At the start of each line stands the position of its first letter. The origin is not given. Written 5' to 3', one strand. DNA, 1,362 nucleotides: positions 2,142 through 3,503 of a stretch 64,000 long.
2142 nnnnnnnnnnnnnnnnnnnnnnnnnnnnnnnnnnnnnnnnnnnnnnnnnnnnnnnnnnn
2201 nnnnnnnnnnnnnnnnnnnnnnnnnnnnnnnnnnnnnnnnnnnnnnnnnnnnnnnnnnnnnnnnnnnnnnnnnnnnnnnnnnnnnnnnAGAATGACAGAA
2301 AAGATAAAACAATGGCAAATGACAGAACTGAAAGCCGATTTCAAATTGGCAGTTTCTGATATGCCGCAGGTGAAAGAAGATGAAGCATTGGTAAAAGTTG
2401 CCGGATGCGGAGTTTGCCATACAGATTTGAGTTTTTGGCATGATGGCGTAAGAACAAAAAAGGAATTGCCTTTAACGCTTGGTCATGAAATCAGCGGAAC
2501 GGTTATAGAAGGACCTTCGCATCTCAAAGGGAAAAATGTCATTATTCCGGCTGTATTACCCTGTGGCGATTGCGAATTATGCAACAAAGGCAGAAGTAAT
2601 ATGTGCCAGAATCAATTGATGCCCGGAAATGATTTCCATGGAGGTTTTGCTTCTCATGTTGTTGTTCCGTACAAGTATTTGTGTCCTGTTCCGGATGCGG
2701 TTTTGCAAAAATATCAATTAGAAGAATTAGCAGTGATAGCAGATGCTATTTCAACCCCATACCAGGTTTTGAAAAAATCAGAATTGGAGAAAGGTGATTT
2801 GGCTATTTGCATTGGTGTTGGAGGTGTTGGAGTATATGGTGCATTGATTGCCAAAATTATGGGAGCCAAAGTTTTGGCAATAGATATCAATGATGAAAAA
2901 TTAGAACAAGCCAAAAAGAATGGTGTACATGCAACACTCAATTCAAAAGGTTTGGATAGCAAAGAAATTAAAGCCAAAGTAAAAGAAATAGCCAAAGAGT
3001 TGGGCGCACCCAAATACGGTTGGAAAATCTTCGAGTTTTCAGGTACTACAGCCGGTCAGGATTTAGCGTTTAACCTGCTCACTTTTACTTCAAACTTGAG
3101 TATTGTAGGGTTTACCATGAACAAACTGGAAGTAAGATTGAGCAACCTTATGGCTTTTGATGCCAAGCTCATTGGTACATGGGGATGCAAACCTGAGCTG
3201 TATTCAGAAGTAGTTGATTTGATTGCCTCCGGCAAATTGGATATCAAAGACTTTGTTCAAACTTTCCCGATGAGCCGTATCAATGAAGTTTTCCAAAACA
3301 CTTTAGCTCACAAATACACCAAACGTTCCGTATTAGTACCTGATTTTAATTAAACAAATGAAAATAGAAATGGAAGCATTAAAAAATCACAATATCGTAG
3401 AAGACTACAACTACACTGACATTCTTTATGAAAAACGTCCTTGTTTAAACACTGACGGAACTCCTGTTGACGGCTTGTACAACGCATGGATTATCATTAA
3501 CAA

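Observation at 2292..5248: Had/Oah/Dch-like triad with no dearomatizing benzoyl-CoA reductase in the window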

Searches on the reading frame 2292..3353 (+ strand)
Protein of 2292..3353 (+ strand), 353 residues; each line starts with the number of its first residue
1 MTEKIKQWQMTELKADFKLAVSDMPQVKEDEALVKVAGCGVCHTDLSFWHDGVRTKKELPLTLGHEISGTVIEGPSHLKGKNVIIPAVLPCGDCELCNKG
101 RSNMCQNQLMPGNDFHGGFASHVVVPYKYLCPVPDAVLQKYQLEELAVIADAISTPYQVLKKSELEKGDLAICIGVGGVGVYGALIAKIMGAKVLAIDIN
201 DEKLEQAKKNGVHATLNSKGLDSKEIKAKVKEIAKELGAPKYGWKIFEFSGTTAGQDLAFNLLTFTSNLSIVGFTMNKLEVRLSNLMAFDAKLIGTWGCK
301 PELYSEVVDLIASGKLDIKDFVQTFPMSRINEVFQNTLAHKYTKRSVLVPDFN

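Call 5: search_protein_families(library=ncbifam, proteins=[window:2292-3353:+], max_evalue=0.00001)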
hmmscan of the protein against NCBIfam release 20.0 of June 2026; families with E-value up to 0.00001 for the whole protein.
window:2292-3353:+ (353 aa): 20 families
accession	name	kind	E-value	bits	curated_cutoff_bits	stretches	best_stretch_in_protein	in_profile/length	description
TIGR03201.1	dearomat_had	equivalog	8.6e-137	455.9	338.65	1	7-350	1-349/349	6-hydroxycyclohex-1-ene-1-carbonyl-CoA dehydrogenase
NF041097.1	keto_inos_dh_IolM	equivalog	3.1e-41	141.3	450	1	16-344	39-384/389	scyllo-inosose 3-dehydrogenase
NF047908.1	AldhRedAhr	equivalog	2.1e-37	128.8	470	1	3-348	2-333/335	NADPH-dependent aldehyde reductase Ahr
NF006940.0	PRK09422.1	equivalog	1.1e-35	123.2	344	1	19-348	14-333/338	alcohol dehydrogenase AdhP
TIGR00692.1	tdh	equivalog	3e-33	115.3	458.35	1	19-337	13-328/340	L-threonine 3-dehydrogenase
NF003808.0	PRK05396.1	equivalog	3.8e-33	114.8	380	1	15-339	11-330/341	L-threonine 3-dehydrogenase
NF010344.0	PRK13771.1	subfamily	6.3e-32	110.8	349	1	10-218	6-214/334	putative alcohol dehydrogenase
TIGR03451.1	mycoS_dep_FDH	equivalog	1.5e-29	103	512.9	2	161-339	170-348/358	S-(hydroxymethyl)mycothiol dehydrogenase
NF041172.1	AcrlCoa_red_Thmprot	equivalog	1.9e-27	96.1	500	1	12-232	8-226/334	acryloyl-CoA reductase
NF007642.0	PRK10309.1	equivalog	3.2e-27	95.7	550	1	16-283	11-270/347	galactitol-1-phosphate 5-dehydrogenase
TIGR03366.1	HpnZ_proposed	hypoth_equivalog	1e-23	84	328.1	1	25-276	1-256/315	putative phosphonate catabolism associated alcohol dehydrogenase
TIGR03989.1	Rxyl_3153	subfamily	1.1e-23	84.2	440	2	11-107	8-107/370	NDMA-dependent alcohol dehydrogenase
NF007375.0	PRK09880.1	equivalog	2.2e-21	76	469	1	26-335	24-328/344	L-idonate 5-dehydrogenase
TIGR02818.1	adh_III_F_hyde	equivalog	3.3e-21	75.8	543.95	2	20-107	17-107/368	S-(hydroxymethyl)glutathione dehydrogenase/class III alcohol dehydrogenase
NF007489.0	PRK10083.1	equivalog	3e-20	72.5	376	1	20-321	15-306/339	Zn-dependent oxidoreductase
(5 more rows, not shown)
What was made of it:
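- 2292..3353 (+): had: 6-hydroxycyclohex-1-ene-1-carbonyl-CoA dehydrogenase (Zn-ADH family). TIGR03201 455.9 bits, cut-off 338.65 (call 5).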

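Call 6: search_protein_families(library=pfam, proteins=[window:2292-3353:+], max_evalue=0.00001)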
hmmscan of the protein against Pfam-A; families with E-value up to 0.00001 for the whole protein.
window:2292-3353:+ (353 aa): 2 families
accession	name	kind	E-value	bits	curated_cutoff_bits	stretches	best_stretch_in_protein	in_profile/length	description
PF08240.17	ADH_N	-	1.9e-24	86.3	23.5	1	29-135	2-104/104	Alcohol dehydrogenase GroES-like domain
PF00107.32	ADH_zinc_N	-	6.7e-21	75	31.8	1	178-312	1-128/129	Zinc-binding dehydrogenase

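Call 18: find_encoding_contigs(protein=window:2292-3353:+, flank=10000, max_places=10)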
Protein window:2292-3353:+ (353 aa): 6 contigs read that carry it; 6 places shown.
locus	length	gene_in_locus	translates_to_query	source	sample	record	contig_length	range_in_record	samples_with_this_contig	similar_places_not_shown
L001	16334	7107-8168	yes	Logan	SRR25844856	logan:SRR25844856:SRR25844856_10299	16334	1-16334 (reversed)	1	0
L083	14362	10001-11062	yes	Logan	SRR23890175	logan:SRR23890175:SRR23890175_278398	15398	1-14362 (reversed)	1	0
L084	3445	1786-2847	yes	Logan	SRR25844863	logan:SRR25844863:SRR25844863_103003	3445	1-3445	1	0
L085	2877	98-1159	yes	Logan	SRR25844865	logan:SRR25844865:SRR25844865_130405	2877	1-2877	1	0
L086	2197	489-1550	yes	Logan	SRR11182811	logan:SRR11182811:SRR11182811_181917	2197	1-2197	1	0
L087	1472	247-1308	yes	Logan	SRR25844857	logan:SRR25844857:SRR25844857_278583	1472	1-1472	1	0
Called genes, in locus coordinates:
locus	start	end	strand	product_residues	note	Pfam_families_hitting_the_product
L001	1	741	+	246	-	?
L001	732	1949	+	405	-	PF06050:HGD-D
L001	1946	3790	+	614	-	PF02558:ApbA, PF03807:F420_oxidored (faint), PF08546:ApbA_C, PF01869:BcrAD_BadFG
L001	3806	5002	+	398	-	PF00108:Thiolase_N, PF02803:Thiolase_C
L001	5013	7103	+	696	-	PF00378:ECH_1, PF16113:ECH_2 (weak)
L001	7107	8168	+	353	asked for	PF08240:ADH_N, PF01262:AlaDh_PNT_C (faint), PF00107:ADH_zinc_N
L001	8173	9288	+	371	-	PF00378:ECH_1, PF16113:ECH_2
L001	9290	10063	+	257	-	PF00378:ECH_1, PF16113:ECH_2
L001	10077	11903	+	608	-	PF01558:POR, PF01855:POR_N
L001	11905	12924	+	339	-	PF02775:TPP_enzyme_C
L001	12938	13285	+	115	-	PF00037:Fer4 (weak), PF12838:Fer4_7 (weak)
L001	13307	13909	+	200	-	PF12804:NTP_transf_3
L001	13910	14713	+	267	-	PF02625:XdhC_CoxI, PF02254:TrkA_N (weak), PF13478:XdhC_C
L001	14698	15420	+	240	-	PF00106:adh_short, PF01370:Epimerase, PF08659:KR, PF13561:adh_short_C2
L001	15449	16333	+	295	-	?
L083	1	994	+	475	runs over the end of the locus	PF01869:BcrAD_BadFG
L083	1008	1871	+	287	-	PF01869:BcrAD_BadFG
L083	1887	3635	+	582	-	PF00501:AMP-binding, PF23562:AMP-binding_C_3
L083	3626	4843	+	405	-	PF06050:HGD-D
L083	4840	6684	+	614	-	PF02558:ApbA, PF03807:F420_oxidored (faint), PF08546:ApbA_C, PF01869:BcrAD_BadFG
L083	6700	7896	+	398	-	PF00108:Thiolase_N, PF02803:Thiolase_C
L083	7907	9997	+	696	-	PF00378:ECH_1, PF16113:ECH_2 (weak)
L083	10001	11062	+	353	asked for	PF08240:ADH_N, PF01262:AlaDh_PNT_C (faint), PF00107:ADH_zinc_N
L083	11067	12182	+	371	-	PF00378:ECH_1, PF16113:ECH_2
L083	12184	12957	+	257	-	PF00378:ECH_1, PF16113:ECH_2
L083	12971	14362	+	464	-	?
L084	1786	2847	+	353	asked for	PF08240:ADH_N, PF01262:AlaDh_PNT_C (faint), PF00107:ADH_zinc_N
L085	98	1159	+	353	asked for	PF08240:ADH_N, PF01262:AlaDh_PNT_C (faint), PF00107:ADH_zinc_N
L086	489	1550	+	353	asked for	PF08240:ADH_N, PF01262:AlaDh_PNT_C (faint), PF00107:ADH_zinc_N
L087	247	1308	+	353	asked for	PF08240:ADH_N, PF01262:AlaDh_PNT_C (faint), PF00107:ADH_zinc_N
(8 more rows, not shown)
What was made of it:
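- Tried and rejected: The Had look-up was used instead (call 18).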

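Call 31: list_cluster_members(proteins=[window:2292-3353:+, window:3358-4473:+, window:4475-5248:+, window:198-2288:+, window:10634-13426:+, window:13438-14376:+])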
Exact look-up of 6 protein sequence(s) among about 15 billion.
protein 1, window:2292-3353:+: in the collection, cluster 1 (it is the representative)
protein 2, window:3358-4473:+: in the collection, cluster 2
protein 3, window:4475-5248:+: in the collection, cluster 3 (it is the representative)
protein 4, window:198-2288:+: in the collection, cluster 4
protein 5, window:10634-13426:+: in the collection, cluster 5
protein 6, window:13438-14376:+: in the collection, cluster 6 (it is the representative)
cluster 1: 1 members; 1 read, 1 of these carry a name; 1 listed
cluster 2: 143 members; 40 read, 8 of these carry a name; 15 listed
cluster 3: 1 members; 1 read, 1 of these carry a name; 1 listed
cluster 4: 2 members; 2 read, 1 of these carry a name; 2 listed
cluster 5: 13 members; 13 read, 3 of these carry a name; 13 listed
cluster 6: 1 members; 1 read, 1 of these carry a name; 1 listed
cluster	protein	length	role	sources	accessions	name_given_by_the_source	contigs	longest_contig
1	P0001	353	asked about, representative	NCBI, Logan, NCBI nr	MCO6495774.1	MAG: 6-hydroxycyclohex-1-ene-1-carbonyl-CoA dehydrogenase [Bacteroidetes bacterium] | 6-hydroxycyclohex-1-ene-1-carbonyl-CoA dehydrogenase [Bacteroidota bacterium]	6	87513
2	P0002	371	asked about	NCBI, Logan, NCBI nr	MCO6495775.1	MAG: 6-oxocyclohex-1-ene-1-carbonyl-CoA hydratase [Bacteroidetes bacterium] | 6-oxocyclohex-1-ene-1-carbonyl-CoA hydratase [Bacteroidota bacterium]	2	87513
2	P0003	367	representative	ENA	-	-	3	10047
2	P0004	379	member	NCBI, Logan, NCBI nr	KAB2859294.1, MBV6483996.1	MAG: 6-oxocyclohex-1-ene-1-carbonyl-CoA hydrolase [Flavobacteriales bacterium] | MAG: 6-oxocyclohex-1-ene-1-carbonyl-CoA hydratase [Flavobacteriales bacterium]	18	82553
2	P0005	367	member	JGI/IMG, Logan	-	6-oxo-cyclohex-1-ene-carbonyl-CoA hydrolase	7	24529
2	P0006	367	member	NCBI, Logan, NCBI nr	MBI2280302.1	MAG: 6-oxocyclohex-1-ene-1-carbonyl-CoA hydratase [Bacteroidetes bacterium] | 6-oxocyclohex-1-ene-1-carbonyl-CoA hydratase [Bacteroidota bacterium]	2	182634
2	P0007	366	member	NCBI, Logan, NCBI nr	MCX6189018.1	MAG: 6-oxocyclohex-1-ene-1-carbonyl-CoA hydratase [Bacteroidetes bacterium] | 6-oxocyclohex-1-ene-1-carbonyl-CoA hydratase [Bacteroidota bacterium]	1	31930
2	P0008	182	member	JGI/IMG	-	6-oxo-cyclohex-1-ene-carbonyl-CoA hydrolase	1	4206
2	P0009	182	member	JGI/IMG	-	6-oxo-cyclohex-1-ene-carbonyl-CoA hydrolase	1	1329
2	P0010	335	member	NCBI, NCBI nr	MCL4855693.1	MAG: 6-oxocyclohex-1-ene-1-carbonyl-CoA hydratase, partial [Flavobacteriales bacterium] | 6-oxocyclohex-1-ene-1-carbonyl-CoA hydratase [Flavobacteriales bacterium]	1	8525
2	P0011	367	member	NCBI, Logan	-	-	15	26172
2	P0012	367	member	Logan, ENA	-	-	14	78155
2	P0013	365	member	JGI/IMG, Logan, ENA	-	-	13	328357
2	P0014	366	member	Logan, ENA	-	-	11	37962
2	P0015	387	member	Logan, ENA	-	-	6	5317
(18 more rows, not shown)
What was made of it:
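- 2292..3353 (+): NCBI names it so (MCO6495774.1, call 31).
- NCBI's annotation of the source record already names Had and Oah (call 31).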

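Call 46: search_solved_structures(query=window:2292-3353:+, max_evalue=1e-20)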
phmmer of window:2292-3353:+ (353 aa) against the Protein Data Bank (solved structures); distinct sequences matched with E-value up to 1e-20: 45.
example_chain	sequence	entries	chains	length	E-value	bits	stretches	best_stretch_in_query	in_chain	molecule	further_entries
7qul_A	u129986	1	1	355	2.9e-109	368.7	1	6-350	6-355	6-hydroxycyclohex-1-ene-1-carbonyl-CoA dehydrogenase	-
7quy_A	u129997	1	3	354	3.5e-109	368.4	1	6-348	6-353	6-hydroxycyclohex-1-ene-1-carbonyl-CoA dehydrogenase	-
1rjw_A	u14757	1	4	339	4.4e-37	131.4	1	11-348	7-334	Alcohol dehydrogenase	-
3pii_A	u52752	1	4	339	7.4e-37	130.6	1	11-348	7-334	Alcohol dehydrogenase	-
6iqd_A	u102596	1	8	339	5.2e-36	127.8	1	11-347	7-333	Alcohol dehydrogenase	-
9u4x_A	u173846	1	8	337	1.4e-35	126.4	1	14-339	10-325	Alcohol dehydrogenase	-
1h2b_A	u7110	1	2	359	1.5e-31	113.2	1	3-350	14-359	ALCOHOL DEHYDROGENASE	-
4z6k_A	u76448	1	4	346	5.6e-29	104.7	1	17-345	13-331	Alcohol dehydrogenase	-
6n7l_A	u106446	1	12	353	2e-28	102.9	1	29-223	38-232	Alcohol dehydrogenase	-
6fg0_A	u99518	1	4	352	7.2e-28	101.1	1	9-350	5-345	Alcohol dehydrogenase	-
5od3_A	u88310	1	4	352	9.1e-28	100.7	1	9-350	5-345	Alcohol dehydrogenase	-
6ffz_A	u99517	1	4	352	1.2e-27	100.3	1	9-350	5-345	Alcohol dehydrogenase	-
6ffx_A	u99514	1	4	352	1.2e-27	100.3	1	9-350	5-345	Alcohol dehydrogenase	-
8uar_A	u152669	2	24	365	1.6e-27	100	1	7-329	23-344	Rhodococcus ruber ADH | Rhodococcus ruber Alcohol Dehydrogenase Chain A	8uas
2xaa_A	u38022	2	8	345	1.8e-27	99.7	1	9-329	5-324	SECONDARY ALCOHOL DEHYDROGENASE | ADH-A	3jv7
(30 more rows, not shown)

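Call 47: search_solved_structures(query=window:2292-3353:+, max_evalue=1e-80, show_alignments=2)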
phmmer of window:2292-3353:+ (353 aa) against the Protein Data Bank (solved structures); distinct sequences matched with E-value up to 1e-80: 2.
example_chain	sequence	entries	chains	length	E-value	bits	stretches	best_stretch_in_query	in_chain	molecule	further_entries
7qul_A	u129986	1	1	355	2.9e-109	368.7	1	6-350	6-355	6-hydroxycyclohex-1-ene-1-carbonyl-CoA dehydrogenase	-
7quy_A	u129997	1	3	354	3.5e-109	368.4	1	6-348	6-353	6-hydroxycyclohex-1-ene-1-carbonyl-CoA dehydrogenase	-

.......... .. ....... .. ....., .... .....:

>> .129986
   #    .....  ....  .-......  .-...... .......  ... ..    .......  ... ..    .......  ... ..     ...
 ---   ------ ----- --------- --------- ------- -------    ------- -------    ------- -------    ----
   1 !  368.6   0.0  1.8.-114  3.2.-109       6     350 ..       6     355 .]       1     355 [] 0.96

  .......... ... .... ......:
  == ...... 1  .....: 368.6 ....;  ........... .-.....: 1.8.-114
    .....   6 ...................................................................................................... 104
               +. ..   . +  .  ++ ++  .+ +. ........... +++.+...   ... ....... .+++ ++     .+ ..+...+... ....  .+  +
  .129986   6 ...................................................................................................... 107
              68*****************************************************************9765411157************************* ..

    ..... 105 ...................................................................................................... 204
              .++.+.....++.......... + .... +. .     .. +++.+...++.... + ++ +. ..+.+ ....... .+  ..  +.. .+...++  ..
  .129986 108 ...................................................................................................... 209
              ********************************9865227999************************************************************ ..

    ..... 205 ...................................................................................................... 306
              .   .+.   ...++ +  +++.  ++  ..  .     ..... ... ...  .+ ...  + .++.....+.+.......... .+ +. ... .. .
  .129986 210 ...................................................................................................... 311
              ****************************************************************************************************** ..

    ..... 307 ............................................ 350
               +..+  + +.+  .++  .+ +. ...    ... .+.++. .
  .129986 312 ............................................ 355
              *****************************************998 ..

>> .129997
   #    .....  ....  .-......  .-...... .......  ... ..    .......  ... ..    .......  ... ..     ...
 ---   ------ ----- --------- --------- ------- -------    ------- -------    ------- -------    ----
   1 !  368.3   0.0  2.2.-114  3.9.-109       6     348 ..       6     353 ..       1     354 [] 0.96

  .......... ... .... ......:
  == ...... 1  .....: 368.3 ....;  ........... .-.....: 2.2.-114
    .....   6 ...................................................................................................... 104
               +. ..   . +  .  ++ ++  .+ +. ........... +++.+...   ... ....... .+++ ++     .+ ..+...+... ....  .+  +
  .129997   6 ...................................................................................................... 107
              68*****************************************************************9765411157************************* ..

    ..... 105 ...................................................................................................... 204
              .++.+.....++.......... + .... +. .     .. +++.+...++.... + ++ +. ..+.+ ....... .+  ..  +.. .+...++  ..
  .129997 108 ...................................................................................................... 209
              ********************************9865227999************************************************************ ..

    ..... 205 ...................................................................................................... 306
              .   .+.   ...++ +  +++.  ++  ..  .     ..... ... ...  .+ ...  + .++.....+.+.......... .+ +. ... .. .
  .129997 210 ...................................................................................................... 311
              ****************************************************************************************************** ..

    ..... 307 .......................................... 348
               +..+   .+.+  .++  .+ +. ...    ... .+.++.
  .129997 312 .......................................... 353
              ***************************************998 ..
